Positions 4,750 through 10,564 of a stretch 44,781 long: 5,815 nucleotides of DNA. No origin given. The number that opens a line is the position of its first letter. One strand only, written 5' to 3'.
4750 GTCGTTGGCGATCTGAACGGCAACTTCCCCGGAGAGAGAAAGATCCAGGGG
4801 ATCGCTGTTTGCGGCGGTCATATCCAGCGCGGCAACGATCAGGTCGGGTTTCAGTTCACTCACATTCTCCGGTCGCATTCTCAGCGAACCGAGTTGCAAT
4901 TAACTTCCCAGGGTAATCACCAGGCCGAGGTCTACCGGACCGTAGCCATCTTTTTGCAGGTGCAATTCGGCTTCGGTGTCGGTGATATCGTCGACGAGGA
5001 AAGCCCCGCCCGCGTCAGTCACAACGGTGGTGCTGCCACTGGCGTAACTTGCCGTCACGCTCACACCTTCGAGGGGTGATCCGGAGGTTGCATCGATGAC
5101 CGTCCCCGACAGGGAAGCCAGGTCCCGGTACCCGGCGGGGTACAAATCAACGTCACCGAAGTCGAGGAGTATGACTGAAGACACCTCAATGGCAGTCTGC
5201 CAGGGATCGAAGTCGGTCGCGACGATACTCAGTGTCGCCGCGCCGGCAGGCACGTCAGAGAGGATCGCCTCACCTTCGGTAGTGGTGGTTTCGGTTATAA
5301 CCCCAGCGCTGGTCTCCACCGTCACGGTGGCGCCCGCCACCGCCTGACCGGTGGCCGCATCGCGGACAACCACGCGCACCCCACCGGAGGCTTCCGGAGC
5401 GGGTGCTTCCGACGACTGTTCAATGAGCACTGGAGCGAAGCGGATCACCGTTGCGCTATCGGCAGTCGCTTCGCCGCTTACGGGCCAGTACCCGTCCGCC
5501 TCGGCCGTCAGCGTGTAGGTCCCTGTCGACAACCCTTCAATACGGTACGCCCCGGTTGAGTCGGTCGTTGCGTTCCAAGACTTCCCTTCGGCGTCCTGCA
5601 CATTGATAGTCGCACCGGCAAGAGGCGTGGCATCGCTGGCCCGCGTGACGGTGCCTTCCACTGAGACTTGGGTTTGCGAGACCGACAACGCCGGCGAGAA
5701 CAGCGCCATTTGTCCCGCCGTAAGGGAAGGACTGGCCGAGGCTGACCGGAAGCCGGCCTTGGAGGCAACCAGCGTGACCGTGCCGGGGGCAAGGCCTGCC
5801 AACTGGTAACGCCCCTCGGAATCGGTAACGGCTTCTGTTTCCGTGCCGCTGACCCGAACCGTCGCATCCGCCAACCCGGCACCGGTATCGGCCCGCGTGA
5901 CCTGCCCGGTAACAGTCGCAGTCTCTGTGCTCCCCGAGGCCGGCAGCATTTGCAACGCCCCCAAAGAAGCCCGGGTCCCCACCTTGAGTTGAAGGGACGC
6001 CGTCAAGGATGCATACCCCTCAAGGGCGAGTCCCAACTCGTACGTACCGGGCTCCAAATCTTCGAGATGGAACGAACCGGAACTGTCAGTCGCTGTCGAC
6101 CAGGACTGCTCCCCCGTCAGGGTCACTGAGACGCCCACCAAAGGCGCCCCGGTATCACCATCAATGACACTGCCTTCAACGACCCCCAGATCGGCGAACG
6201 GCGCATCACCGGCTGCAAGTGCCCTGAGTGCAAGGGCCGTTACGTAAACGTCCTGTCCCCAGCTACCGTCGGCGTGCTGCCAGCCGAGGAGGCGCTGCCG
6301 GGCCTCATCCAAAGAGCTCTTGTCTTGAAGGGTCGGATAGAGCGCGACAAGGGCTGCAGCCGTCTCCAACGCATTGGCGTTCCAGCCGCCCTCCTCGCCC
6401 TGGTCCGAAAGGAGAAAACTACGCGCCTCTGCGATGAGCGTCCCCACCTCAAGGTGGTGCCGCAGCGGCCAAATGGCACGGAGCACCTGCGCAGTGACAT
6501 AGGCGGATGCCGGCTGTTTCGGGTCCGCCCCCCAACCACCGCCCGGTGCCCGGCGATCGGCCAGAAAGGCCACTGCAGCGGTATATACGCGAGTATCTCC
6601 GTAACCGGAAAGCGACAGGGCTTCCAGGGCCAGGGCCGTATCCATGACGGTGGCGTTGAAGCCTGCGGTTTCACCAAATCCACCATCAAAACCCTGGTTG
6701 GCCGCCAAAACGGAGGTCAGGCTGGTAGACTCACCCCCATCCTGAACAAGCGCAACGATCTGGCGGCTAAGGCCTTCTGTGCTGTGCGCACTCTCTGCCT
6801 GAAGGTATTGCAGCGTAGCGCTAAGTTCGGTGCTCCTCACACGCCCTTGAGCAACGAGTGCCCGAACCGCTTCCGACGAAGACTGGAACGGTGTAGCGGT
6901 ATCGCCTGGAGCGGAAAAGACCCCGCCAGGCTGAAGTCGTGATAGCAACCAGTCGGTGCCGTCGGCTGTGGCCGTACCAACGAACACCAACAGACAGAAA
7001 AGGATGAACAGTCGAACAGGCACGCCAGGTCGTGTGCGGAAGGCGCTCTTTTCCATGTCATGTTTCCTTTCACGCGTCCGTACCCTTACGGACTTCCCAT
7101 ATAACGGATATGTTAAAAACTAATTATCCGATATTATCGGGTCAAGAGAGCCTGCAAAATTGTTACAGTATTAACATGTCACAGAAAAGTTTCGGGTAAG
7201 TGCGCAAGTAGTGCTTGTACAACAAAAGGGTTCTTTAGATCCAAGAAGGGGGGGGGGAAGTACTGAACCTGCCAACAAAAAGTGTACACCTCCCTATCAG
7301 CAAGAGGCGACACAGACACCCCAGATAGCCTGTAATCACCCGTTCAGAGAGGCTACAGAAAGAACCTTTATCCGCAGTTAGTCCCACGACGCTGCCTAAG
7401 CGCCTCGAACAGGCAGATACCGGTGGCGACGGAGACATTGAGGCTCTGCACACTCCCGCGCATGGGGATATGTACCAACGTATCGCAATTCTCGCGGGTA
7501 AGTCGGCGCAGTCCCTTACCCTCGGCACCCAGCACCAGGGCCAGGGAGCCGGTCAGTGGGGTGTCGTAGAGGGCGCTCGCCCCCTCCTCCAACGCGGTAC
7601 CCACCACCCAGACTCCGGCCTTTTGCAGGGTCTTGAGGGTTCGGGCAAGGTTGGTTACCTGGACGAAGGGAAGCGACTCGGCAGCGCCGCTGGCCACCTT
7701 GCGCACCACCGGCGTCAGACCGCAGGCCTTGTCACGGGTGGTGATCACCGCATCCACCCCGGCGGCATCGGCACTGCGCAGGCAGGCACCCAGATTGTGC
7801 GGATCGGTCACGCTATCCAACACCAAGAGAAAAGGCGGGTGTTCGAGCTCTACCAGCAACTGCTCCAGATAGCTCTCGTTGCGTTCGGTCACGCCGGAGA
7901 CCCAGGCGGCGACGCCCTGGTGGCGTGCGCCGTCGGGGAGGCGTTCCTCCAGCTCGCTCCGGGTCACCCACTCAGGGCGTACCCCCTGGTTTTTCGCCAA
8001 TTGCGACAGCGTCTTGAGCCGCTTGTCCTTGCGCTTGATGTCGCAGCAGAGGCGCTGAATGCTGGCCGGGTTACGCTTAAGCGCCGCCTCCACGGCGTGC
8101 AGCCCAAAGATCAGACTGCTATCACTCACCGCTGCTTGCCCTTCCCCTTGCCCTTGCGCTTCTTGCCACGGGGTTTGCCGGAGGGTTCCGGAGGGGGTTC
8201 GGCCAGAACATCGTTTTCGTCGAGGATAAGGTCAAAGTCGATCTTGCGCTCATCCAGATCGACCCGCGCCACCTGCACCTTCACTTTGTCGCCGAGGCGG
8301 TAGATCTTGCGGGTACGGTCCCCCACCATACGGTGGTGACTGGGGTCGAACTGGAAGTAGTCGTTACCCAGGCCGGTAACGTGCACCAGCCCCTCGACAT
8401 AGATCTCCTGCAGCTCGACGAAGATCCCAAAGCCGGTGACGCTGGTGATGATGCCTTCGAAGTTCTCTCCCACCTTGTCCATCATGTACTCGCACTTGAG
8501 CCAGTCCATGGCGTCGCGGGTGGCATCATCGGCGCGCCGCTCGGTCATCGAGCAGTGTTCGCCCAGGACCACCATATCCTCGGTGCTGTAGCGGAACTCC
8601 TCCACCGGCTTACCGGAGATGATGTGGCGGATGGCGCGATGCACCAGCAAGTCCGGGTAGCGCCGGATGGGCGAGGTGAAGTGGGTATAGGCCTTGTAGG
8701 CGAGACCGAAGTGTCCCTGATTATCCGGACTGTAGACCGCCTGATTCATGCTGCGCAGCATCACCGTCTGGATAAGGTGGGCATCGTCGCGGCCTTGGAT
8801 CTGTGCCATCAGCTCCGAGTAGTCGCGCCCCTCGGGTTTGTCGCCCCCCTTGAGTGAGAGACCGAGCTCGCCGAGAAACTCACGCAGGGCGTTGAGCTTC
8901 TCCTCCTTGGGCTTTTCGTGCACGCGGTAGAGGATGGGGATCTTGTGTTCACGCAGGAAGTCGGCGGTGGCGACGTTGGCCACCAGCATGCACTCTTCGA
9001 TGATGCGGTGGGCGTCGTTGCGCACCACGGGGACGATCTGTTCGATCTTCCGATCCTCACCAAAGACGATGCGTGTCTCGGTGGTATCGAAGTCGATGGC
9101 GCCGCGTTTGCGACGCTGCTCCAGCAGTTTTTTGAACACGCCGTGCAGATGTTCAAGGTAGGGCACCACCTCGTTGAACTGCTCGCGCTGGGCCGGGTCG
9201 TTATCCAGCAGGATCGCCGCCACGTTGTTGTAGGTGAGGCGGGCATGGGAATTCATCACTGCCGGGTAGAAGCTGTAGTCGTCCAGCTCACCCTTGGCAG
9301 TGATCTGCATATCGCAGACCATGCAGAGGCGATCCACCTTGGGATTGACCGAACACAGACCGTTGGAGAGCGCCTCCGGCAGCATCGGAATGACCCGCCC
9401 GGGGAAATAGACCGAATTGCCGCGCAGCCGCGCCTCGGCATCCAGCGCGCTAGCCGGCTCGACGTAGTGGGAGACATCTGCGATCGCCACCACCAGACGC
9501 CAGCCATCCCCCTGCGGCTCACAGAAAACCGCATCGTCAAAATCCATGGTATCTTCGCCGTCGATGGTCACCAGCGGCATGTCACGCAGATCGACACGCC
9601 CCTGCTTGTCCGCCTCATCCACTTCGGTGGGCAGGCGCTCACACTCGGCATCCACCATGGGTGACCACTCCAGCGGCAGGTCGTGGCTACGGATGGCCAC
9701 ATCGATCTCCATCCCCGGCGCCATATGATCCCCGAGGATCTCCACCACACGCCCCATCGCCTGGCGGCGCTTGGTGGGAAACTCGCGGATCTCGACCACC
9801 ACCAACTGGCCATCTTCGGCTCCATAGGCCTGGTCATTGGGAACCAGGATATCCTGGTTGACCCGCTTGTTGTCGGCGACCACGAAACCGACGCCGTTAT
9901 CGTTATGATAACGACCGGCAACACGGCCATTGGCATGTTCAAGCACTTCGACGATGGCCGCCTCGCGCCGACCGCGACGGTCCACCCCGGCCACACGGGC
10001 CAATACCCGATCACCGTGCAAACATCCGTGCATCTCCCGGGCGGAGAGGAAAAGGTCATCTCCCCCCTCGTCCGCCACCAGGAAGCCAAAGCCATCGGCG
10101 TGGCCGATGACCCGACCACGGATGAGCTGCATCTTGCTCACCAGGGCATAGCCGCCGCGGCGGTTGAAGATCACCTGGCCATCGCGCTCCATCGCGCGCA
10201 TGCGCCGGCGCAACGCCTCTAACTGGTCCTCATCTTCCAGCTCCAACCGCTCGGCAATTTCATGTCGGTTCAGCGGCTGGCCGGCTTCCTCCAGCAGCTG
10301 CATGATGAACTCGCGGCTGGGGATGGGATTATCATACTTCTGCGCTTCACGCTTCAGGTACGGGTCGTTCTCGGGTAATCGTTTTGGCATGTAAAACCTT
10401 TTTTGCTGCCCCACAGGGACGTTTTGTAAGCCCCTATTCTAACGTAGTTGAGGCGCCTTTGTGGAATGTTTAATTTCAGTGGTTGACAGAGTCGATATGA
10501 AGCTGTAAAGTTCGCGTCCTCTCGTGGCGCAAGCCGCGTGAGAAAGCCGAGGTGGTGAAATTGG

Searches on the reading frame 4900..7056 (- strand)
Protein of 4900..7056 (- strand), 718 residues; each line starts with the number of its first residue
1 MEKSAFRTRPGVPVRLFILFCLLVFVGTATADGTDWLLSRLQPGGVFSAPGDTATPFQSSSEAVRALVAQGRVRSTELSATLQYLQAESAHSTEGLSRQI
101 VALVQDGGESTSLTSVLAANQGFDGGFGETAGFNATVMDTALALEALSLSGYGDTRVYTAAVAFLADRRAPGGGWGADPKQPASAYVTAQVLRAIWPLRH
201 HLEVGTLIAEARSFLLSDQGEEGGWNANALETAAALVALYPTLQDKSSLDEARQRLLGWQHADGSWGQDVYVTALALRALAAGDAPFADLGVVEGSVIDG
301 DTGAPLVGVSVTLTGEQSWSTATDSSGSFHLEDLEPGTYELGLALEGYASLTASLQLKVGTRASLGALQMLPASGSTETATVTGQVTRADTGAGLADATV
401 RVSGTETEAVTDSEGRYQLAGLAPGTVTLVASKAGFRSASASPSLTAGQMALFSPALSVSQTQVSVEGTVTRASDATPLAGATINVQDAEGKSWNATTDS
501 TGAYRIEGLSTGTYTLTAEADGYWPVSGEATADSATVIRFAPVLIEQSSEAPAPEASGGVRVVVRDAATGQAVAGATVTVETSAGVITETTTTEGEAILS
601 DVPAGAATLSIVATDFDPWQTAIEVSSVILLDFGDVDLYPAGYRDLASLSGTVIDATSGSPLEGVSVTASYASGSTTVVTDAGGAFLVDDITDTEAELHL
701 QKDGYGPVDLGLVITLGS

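Call 92: search_protein_families(library=pfam, proteins=[window:4900-7056:-], max_evalue=0.00001)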
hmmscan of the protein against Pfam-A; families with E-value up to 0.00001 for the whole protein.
window:4900-7056:- (718 aa): 10 families
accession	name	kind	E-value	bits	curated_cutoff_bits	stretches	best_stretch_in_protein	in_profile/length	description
PF13620.12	CarboxypepD_reg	-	3.5e-64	213.6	32.3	5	465-538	1-77/82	Carboxypeptidase regulatory-like domain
PF13715.12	CarbopepD_reg_2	-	2.6e-48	162.4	32.2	3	382-447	1-66/88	CarboxypepD_reg-like domain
PF17802.7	SpaA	-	8.3e-20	71.2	23.1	1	471-517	8-57/91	Prealbumin-like fold domain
PF17210.9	SdrD_B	-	4.5e-15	56.2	29.7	0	474-528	19-75/112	SdrD B-like domain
PF14686.12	fn3_3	-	5.3e-11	42.6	24.4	0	478-523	10-56/75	Polysaccharide lyase family 4, domain II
PF09430.16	EMC7_beta-sandw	-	5.2e-09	36.8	26.6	0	308-347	9-49/122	ER membrane protein complex subunit 7, beta-sandwich domain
PF11974.14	bMG3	-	3.8e-08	33.7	34.9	0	457-519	6-75/103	Bacterial alpha-2-macroglobulin MG3 domain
PF25020.1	TTR_TEN1-4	-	2.1e-07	31.2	27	0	291-331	7-47/86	Teneurin TTR-like domain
PF08308.17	PEGA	-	8.3e-07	29.3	20.8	0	331-360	29-58/71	PEGA domain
PF22902.2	NOMO1-like_9th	-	1.4e-06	28.4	27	0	478-524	12-61/75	BOS complex subunit NOMO1-like, beta sandwich domain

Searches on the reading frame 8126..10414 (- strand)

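Call 92: search_protein_families(library=pfam, proteins=[window:8126-10414:-], max_evalue=0.00001)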
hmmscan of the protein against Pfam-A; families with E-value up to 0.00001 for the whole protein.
window:8126-10414:- (762 aa): 5 families
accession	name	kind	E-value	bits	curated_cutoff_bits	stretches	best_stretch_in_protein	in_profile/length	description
PF00773.25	RNB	-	2.5e-112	375.8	29.3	1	273-600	1-325/326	RNB domain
PF17876.7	CSD2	-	3.4e-32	110.8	26.2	1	177-251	1-74/74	Cold shock domain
PF08206.17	OB_RNB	-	2.9e-26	91.4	24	1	100-157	1-58/58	Ribonuclease B OB domain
PF00575.29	S1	-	3.2e-12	47.1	22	1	647-727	3-71/74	S1 RNA binding domain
PF08461.16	HTH_12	-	9.5e-11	41.9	21.4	1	36-90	2-54/66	Ribonuclease R winged-helix domain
